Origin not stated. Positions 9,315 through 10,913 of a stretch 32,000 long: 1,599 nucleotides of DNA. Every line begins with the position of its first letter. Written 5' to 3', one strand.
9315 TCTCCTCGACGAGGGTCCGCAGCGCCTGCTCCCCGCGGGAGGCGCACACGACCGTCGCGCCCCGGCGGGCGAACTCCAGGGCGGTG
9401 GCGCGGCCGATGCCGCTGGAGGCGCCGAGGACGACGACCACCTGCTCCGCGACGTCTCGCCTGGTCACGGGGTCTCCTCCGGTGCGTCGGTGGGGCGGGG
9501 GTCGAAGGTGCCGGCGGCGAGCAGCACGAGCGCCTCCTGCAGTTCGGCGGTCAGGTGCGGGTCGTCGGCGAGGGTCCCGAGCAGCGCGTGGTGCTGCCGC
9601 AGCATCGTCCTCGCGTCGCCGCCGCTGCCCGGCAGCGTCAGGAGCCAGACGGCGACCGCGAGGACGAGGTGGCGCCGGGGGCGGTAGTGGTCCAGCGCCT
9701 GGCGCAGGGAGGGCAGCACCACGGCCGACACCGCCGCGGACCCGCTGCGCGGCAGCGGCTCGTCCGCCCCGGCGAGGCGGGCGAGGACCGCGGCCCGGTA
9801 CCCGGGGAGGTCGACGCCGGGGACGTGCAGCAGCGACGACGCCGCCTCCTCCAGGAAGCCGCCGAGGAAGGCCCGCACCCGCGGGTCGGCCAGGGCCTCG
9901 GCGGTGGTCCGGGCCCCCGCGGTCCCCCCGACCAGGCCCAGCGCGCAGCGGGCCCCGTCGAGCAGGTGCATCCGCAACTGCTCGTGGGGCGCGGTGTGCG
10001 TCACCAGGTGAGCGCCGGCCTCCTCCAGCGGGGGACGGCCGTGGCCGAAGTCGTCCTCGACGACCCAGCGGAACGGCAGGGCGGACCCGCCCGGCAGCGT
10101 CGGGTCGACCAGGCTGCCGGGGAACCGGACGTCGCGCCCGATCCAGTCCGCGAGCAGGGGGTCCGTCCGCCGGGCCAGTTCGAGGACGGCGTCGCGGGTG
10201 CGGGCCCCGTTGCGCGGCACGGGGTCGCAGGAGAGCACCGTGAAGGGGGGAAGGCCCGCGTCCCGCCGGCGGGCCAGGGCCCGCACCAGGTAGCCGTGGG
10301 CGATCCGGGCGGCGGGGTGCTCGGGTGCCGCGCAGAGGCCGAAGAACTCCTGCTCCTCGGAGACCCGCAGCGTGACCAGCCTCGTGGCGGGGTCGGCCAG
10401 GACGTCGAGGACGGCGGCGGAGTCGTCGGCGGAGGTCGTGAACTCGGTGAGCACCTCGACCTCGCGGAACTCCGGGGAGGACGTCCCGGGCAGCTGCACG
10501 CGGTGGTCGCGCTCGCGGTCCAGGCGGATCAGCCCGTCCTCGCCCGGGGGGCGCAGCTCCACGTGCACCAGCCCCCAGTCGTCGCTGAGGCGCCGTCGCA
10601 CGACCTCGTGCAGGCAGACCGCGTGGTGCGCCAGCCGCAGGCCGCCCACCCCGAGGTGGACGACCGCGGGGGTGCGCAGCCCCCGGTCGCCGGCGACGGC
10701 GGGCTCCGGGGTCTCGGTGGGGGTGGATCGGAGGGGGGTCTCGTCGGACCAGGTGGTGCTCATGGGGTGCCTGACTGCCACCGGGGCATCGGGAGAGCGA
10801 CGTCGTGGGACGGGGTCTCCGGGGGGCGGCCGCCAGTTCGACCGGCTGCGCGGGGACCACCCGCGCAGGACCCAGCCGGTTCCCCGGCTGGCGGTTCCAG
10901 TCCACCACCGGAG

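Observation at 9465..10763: Intact but catalytically eroded mannitol-dehydrogenase paralogue heads the polyol operon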

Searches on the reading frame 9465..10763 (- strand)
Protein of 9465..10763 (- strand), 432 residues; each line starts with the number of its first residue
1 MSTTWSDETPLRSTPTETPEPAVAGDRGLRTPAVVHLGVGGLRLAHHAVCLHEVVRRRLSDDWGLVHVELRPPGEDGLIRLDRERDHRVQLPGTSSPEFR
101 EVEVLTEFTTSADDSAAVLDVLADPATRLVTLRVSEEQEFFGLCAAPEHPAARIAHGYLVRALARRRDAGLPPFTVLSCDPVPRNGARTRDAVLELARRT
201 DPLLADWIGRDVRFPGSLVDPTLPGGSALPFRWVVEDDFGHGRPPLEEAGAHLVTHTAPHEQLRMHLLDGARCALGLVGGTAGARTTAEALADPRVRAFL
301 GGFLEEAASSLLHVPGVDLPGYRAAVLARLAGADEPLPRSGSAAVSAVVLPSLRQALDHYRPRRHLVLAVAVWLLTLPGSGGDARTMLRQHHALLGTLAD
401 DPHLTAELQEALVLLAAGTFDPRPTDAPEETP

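Call 3: search_protein_families(library=pfam, proteins=[window:9465-10763:-], max_evalue=0.01)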
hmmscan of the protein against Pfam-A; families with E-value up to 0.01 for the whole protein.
window:9465-10763:- (432 aa): 2 families
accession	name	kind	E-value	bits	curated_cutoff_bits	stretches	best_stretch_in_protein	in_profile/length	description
PF01232.29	Mannitol_dh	-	2.1e-18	67.5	27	1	33-236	2-178/199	Mannitol dehydrogenase Rossmann domain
PF08125.19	Mannitol_dh_C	-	7.1e-11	42.4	30.7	1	258-375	3-126/190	Mannitol dehydrogenase C-terminal domain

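Call 5: find_homologous_proteins(query=window:9465-10763:-, max_evalue=0.00001)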
Query window:9465-10763:- (432 aa): 233 proteins with E <= 0.00001 among 8000 candidates; the best 120 are listed.
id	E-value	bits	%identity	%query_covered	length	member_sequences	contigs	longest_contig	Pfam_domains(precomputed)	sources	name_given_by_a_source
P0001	4.8e-279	943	99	100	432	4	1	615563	PF08125.19,PF01232.30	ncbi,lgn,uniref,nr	ncbi:mannitol-1-phosphate/altronate dehydrogenase [Kineococcus radiotolerans]|uniref:Mannitol-1-phos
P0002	1.5e-208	711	80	100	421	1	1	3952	PF08125.19,PF01232.30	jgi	jgi:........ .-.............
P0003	8.8e-131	455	59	91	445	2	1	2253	PF08125.19,PF01232.30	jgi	-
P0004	5.2e-130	452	59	95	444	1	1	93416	PF08125.19,PF01232.30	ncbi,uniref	ncbi:hypothetical protein ACFQ46_24030 [Kineococcus sp. GCM10028916]|uniref:mannitol dehydrogenase f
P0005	7.8e-112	392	53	94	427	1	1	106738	PF08125.19,PF01232.30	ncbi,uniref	ncbi:mannitol dehydrogenase family protein [Kineococcus sp. SYSU DK003]|uniref:mannitol dehydrogenas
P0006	2.4e-108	381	51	97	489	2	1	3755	PF08125.19,PF01232.30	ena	-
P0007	1.7e-84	302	50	93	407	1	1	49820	PF01232.30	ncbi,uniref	ncbi:mannitol dehydrogenase family protein [Kineococcus sp. SYSU DK002]|uniref:hypothetical protein 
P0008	8.6e-83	297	54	75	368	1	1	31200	PF08125.19,PF01232.30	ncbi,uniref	ncbi:mannitol dehydrogenase family protein [Kineococcus sp. SYSU DK001]|uniref:mannitol dehydrogenas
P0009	1.1e-79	286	42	92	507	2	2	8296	PF08125.19,PF01232.30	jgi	-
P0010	6.0e-77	277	41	91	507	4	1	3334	PF08125.19,PF01232.30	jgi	-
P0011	2.9e-76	275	45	82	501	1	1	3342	PF08125.19,PF01232.30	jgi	jgi:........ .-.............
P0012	8.0e-76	274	41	91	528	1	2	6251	PF08125.19,PF01232.30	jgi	jgi:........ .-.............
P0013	8.3e-75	270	42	94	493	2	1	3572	PF08125.19,PF01232.30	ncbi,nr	ncbi:mannitol dehydrogenase family protein [Kineococcus sp. T90]|nr:mannitol dehydrogenase family pr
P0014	1.6e-74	269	42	92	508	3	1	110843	PF08125.19,PF01232.30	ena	-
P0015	1.6e-73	266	42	93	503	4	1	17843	PF08125.19,PF01232.30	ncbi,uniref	ncbi:mannitol dehydrogenase family protein [Kineococcus sp. SYSU DK005]|uniref:mannitol dehydrogenas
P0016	3.9e-71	258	40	95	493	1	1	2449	PF08125.19,PF01232.30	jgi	-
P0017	1.1e-70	257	51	70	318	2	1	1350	PF08125.19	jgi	jgi:mannitol-1-phosphate/altronate dehydrogenase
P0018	7.7e-70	254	38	97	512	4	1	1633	PF08125.19,PF01232.30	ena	-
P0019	1.2e-69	253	43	82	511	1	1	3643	PF08125.19,PF01232.30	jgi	jgi:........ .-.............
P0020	2.5e-68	249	40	91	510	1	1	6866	PF08125.19,PF01232.30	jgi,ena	-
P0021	2.6e-68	249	41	92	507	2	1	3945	PF08125.19,PF01232.30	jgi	jgi:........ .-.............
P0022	2.8e-68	249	39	91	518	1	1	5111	PF08125.19,PF01232.30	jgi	jgi:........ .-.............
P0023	3.2e-68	249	40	91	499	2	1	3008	PF08125.19,PF01232.30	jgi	jgi:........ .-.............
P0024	3.5e-68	248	41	92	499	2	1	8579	PF08125.19,PF01232.30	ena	-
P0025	3.8e-68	248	40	91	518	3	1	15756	PF08125.19,PF01232.30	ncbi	ncbi:MAG: mannitol dehydrogenase family protein [Friedmanniella sp.]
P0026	6.8e-68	248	39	91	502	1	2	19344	PF08125.19,PF01232.30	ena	-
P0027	1.3e-67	247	40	82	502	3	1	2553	PF08125.19,PF01232.30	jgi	jgi:fructuronate reductase/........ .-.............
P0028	5.2e-67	245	39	93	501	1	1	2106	PF08125.19,PF01232.30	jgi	jgi:fructuronate reductase/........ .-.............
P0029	7.8e-66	241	38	97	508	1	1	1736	PF08125.19,PF01232.30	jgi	-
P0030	1.7e-65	240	42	82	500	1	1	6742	PF08125.19,PF01232.30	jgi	jgi:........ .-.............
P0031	4.9e-65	238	39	91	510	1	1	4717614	PF08125.19,PF01232.30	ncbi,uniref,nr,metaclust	ncbi:fructuronate reductase [Friedmanniella luteola]|uniref:Mannitol-1-phosphate 5-dehydrogenase n=1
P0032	8.5e-64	234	39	88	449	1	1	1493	PF08125.19,PF01232.30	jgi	jgi:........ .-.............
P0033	5.2e-62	228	39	91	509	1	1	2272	PF08125.19,PF01232.30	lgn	-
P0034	1.5e-61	227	39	92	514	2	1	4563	PF08125.19,PF01232.30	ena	-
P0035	2.0e-61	226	39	90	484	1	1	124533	PF08125.19,PF01232.30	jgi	jgi:fructuronate reductase/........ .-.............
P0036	1.3e-59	220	37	90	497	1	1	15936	PF08125.19,PF01232.30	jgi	jgi:mannitol-1-phosphate/altronate dehydrogenase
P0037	2.4e-59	219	36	90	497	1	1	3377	PF08125.19,PF01232.30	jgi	jgi:fructuronate reductase/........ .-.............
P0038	3.1e-59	219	37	90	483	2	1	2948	PF08125.19,PF01232.30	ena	-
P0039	1.0e-58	217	40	90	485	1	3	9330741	PF08125.19,PF01232.30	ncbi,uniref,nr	ncbi:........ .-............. [Paractinoplanes abujensis]|uniref:Mannitol-1-phosphate 5-dehydrogenas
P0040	1.0e-58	217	35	90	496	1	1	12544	PF08125.19,PF01232.30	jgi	jgi:fructuronate reductase/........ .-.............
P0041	1.7e-58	217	37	84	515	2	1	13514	PF08125.19,PF01232.30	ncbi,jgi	ncbi:MAG TPA: mannitol dehydrogenase family protein [Thermomicrobiales bacterium]|jgi:fructuronate r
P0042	1.8e-58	216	38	88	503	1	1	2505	PF08125.19,PF01232.30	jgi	jgi:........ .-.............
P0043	5.9e-58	215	37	90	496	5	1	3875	PF08125.19,PF01232.30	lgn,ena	-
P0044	6.1e-58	215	40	91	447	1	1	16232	PF08125.19,PF01232.30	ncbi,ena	-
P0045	9.5e-58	214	35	90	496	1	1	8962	PF08125.19,PF01232.30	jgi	jgi:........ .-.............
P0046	1.0e-57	214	38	92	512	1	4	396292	PF08125.19,PF01232.30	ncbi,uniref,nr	ncbi:mannitol dehydrogenase family protein [Modestobacter sp. I12A-02628]|uniref:Mannitol-1-phosphat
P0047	1.9e-57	213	37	82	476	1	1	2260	PF08125.19,PF01232.30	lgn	-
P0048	2.0e-57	213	37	90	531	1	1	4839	PF08125.19,PF01232.30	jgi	jgi:mannitol-1-phosphate/altronate dehydrogenase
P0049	5.8e-57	212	35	91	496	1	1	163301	PF08125.19,PF01232.30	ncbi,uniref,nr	ncbi:mannitol dehydrogenase family protein [Modestobacter altitudinis]|uniref:mannitol dehydrogenase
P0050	8.2e-57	211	38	90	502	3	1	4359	PF08125.19,PF01232.30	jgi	jgi:fructuronate reductase/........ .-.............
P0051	1.5e-56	210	39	82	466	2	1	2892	PF08125.19,PF01232.30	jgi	jgi:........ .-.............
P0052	1.5e-56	210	38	87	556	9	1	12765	PF08125.19,PF01232.30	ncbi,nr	ncbi:MAG: mannitol dehydrogenase family protein [Actinomycetota bacterium]|nr:mannitol dehydrogenase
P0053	1.7e-56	210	36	90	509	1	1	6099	PF08125.19,PF01232.30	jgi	jgi:mannitol-1-phosphate/altronate dehydrogenase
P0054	2.5e-56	209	37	90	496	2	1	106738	PF08125.19,PF01232.30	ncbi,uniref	ncbi:mannitol dehydrogenase family protein [Kineococcus sp. SYSU DK003]|uniref:mannitol dehydrogenas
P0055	3.5e-56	209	38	79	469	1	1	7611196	PF08125.19,PF01232.30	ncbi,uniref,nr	ncbi:mannitol dehydrogenase family protein [Kribbella sp. CA-293567]|uniref:mannitol dehydrogenase f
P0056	4.7e-56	209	38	90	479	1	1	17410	PF08125.19,PF01232.30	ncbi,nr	ncbi:MAG TPA: mannitol dehydrogenase family protein [Solirubrobacteraceae bacterium]|nr:mannitol deh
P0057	5.3e-56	208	35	90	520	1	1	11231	PF08125.19,PF01232.30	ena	-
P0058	5.3e-56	208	37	90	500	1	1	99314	PF08125.19,PF01232.30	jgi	jgi:fructuronate reductase/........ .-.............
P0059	7.7e-56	208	39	89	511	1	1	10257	PF08125.19,PF01232.30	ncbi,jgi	jgi:fructuronate reductase/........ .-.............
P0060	9.9e-56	207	35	90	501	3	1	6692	PF08125.19,PF01232.30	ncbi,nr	ncbi:MAG: mannitol dehydrogenase family protein [Solirubrobacterales bacterium]|nr:mannitol dehydrog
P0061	1.0e-55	207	36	90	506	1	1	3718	PF08125.19,PF01232.30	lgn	-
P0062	1.4e-55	207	34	90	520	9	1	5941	PF08125.19,PF01232.30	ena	-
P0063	2.0e-55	206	37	91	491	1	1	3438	PF08125.19,PF01232.30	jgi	jgi:fructuronate reductase/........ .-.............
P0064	6.2e-55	205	36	90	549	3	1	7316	PF08125.19,PF01232.30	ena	-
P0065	7.5e-55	205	40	82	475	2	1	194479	PF08125.19,PF01232.30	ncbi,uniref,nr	ncbi:mannitol dehydrogenase family protein [Solirubrobacter deserti]|uniref:Mannitol dehydrogenase f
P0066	8.4e-55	204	38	82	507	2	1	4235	PF08125.19,PF01232.30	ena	-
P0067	1.3e-54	204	39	83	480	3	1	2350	PF08125.19,PF01232.30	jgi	jgi:mannitol-1-phosphate/altronate dehydrogenase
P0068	1.7e-54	203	36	91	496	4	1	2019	PF08125.19,PF01232.30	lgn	-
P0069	2.0e-54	203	39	92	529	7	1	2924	PF08125.19,PF01232.30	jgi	jgi:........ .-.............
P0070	2.3e-54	203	37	92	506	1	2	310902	PF08125.19,PF01232.30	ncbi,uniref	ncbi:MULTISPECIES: mannitol dehydrogenase family protein [unclassified Geodermatophilus]|uniref:mann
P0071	2.4e-54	203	38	82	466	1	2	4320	PF08125.19,PF01232.30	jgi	jgi:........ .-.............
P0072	1.0e-53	201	45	63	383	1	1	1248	PF08125.19,PF01232.30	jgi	jgi:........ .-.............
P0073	1.1e-53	201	37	91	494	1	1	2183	PF08125.19,PF01232.30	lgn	-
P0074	1.5e-53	200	36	91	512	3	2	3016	PF08125.19,PF01232.30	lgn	-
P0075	2.2e-53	200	40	81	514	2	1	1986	PF08125.19,PF01232.30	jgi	jgi:fructuronate reductase/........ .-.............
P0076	2.5e-53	200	35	90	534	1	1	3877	PF08125.19,PF01232.30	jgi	jgi:mannitol-1-phosphate/altronate dehydrogenase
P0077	3.4e-53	199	39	84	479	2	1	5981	PF08125.19,PF01232.30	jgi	jgi:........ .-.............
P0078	4.2e-53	199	39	78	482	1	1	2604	PF08125.19,PF01232.30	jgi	jgi:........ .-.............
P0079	4.7e-53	199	35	90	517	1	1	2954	PF08125.19,PF01232.30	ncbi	-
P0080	4.8e-53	199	36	90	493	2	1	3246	PF08125.19,PF01232.30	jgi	jgi:fructuronate reductase/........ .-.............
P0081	4.9e-53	199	38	82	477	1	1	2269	PF08125.19,PF01232.30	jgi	jgi:mannitol-1-phosphate/altronate dehydrogenase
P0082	5.3e-53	198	40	83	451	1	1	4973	PF08125.19,PF01232.30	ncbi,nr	ncbi:MAG TPA: mannitol dehydrogenase family protein, partial [Pilimelia sp.]|nr:mannitol dehydrogena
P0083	8.4e-53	198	38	92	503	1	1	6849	PF08125.19,PF01232.30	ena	-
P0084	8.9e-53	198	36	92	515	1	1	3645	PF08125.19,PF01232.30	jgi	jgi:mannitol-1-phosphate/altronate dehydrogenase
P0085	1.2e-52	197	39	82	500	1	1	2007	PF08125.19,PF01232.30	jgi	jgi:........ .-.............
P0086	1.3e-52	197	36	91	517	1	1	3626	PF08125.19,PF01232.30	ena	-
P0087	1.5e-52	197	37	90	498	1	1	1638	PF08125.19,PF01232.30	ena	-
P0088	1.5e-52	197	37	90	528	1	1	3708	PF08125.19,PF01232.30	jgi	jgi:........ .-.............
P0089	1.5e-52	197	37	90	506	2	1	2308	PF08125.19,PF01232.30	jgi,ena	-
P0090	1.9e-52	197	36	90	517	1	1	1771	PF08125.19,PF01232.30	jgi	jgi:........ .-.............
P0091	2.0e-52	197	39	82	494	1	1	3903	PF08125.19,PF01232.30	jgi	jgi:fructuronate reductase/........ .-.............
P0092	2.3e-52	196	37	92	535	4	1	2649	PF08125.19,PF01232.30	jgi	jgi:fructuronate reductase/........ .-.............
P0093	2.5e-52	196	36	92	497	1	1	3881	PF08125.19,PF01232.30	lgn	-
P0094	2.8e-52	196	39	90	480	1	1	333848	PF08125.19,PF01232.30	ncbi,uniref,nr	ncbi:mannitol dehydrogenase family protein [Paractinoplanes maris]|uniref:mannitol dehydrogenase fam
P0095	3.5e-52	196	34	92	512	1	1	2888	PF08125.19,PF01232.30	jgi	jgi:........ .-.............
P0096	4.3e-52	195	35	90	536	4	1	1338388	PF08125.19,PF01232.30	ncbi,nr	ncbi:mannitol dehydrogenase family protein [Blastococcus sp. TBT05-19]|nr:mannitol dehydrogenase fam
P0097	7.1e-52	195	35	91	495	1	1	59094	PF08125.19,PF01232.30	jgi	jgi:fructuronate reductase/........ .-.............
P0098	8.1e-52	195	36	90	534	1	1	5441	PF08125.19,PF01232.30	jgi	jgi:mannitol-1-phosphate/altronate dehydrogenase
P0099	8.8e-52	194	37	92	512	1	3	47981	PF08125.19,PF01232.30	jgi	jgi:fructuronate reductase/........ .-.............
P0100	9.0e-52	194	36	88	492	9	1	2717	PF08125.19,PF01232.30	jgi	jgi:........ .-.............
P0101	1.8e-51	193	38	92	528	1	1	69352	PF08125.19,PF01232.30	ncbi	ncbi:mannitol dehydrogenase family protein [Geodermatophilus sp. SYSU D01176]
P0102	2.3e-51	193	37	92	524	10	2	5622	PF08125.19,PF01232.30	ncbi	-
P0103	3.2e-51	193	36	91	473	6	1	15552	PF08125.19,PF01232.30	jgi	jgi:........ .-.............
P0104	3.7e-51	192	36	90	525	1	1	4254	PF08125.19,PF01232.30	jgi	jgi:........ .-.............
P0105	1.1e-50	191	35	90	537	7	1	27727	PF08125.19,PF01232.30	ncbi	ncbi:mannitol dehydrogenase family protein [Blastococcus sp. SYSU D00922]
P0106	1.2e-50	191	37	90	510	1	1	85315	PF08125.19,PF01232.30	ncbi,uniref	ncbi:mannitol dehydrogenase family protein [Micromonospora sp. CPCC 205561]|uniref:mannitol dehydrog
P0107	1.2e-50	191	37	86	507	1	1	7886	PF08125.19,PF01232.30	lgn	-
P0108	1.4e-50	190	37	93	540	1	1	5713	PF08125.19,PF01232.30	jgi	jgi:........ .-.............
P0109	1.4e-50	190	35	90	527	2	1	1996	PF08125.19,PF01232.30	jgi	jgi:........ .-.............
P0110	1.6e-50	190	40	63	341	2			PF08125.19,PF01232.30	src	-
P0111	1.7e-50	190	38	81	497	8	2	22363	PF08125.19,PF01232.30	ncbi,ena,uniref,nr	ncbi:MAG: D-mannonate oxidoreductase [uncultured Acidimicrobiales bacterium]|uniref:Mannitol-1-phosp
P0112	1.9e-50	190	34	96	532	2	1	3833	PF08125.19,PF01232.30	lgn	-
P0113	2.1e-50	190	33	88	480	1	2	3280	PF08125.19,PF01232.30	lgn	-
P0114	5.0e-50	189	38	81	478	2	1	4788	PF08125.19,PF01232.30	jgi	jgi:mannitol-1-phosphate/altronate dehydrogenase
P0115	8.3e-50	188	36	90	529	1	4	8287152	PF08125.19,PF01232.30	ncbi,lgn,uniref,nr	ncbi:mannitol dehydrogenase family protein [Actinoplanes teichomyceticus]|uniref:Fructuronate reduct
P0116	9.2e-50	188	35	90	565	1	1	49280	PF08125.19,PF01232.30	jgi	jgi:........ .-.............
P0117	1.1e-49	188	35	92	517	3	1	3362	PF08125.19,PF01232.30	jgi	jgi:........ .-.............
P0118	1.1e-49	188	36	91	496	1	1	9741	PF08125.19,PF01232.30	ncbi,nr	ncbi:MAG: mannitol dehydrogenase [Frankiales bacterium]|nr:mannitol dehydrogenase [Frankiales bacter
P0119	2.4e-49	186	36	94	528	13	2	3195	PF08125.19,PF01232.30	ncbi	-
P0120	2.5e-49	186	37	92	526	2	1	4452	PF08125.19,PF01232.30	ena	-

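Call 8: search_solved_structures(query=window:9465-10763:-, max_evalue=0.001, show_alignments=2)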
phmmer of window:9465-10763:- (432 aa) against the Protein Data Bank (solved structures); distinct sequences matched with E-value up to 0.001: 5.
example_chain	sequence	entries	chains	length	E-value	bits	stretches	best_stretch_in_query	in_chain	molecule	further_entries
1lj8_A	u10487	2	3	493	3.5e-42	147.9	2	32-238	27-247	mannitol dehydrogenase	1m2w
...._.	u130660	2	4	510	2.4e-41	145.1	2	32-227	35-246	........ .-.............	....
4im7_A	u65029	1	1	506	5.6e-38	134.1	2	26-225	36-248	Hypothetical oxidoreductase ydfI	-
5itg_A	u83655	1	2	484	1.1e-34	123.2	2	11-228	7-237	Sorbitol dehydrogenase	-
3h2z_A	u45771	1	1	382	7.3e-05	24.9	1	153-333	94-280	Mannitol-1-phosphate 5-dehydrogenase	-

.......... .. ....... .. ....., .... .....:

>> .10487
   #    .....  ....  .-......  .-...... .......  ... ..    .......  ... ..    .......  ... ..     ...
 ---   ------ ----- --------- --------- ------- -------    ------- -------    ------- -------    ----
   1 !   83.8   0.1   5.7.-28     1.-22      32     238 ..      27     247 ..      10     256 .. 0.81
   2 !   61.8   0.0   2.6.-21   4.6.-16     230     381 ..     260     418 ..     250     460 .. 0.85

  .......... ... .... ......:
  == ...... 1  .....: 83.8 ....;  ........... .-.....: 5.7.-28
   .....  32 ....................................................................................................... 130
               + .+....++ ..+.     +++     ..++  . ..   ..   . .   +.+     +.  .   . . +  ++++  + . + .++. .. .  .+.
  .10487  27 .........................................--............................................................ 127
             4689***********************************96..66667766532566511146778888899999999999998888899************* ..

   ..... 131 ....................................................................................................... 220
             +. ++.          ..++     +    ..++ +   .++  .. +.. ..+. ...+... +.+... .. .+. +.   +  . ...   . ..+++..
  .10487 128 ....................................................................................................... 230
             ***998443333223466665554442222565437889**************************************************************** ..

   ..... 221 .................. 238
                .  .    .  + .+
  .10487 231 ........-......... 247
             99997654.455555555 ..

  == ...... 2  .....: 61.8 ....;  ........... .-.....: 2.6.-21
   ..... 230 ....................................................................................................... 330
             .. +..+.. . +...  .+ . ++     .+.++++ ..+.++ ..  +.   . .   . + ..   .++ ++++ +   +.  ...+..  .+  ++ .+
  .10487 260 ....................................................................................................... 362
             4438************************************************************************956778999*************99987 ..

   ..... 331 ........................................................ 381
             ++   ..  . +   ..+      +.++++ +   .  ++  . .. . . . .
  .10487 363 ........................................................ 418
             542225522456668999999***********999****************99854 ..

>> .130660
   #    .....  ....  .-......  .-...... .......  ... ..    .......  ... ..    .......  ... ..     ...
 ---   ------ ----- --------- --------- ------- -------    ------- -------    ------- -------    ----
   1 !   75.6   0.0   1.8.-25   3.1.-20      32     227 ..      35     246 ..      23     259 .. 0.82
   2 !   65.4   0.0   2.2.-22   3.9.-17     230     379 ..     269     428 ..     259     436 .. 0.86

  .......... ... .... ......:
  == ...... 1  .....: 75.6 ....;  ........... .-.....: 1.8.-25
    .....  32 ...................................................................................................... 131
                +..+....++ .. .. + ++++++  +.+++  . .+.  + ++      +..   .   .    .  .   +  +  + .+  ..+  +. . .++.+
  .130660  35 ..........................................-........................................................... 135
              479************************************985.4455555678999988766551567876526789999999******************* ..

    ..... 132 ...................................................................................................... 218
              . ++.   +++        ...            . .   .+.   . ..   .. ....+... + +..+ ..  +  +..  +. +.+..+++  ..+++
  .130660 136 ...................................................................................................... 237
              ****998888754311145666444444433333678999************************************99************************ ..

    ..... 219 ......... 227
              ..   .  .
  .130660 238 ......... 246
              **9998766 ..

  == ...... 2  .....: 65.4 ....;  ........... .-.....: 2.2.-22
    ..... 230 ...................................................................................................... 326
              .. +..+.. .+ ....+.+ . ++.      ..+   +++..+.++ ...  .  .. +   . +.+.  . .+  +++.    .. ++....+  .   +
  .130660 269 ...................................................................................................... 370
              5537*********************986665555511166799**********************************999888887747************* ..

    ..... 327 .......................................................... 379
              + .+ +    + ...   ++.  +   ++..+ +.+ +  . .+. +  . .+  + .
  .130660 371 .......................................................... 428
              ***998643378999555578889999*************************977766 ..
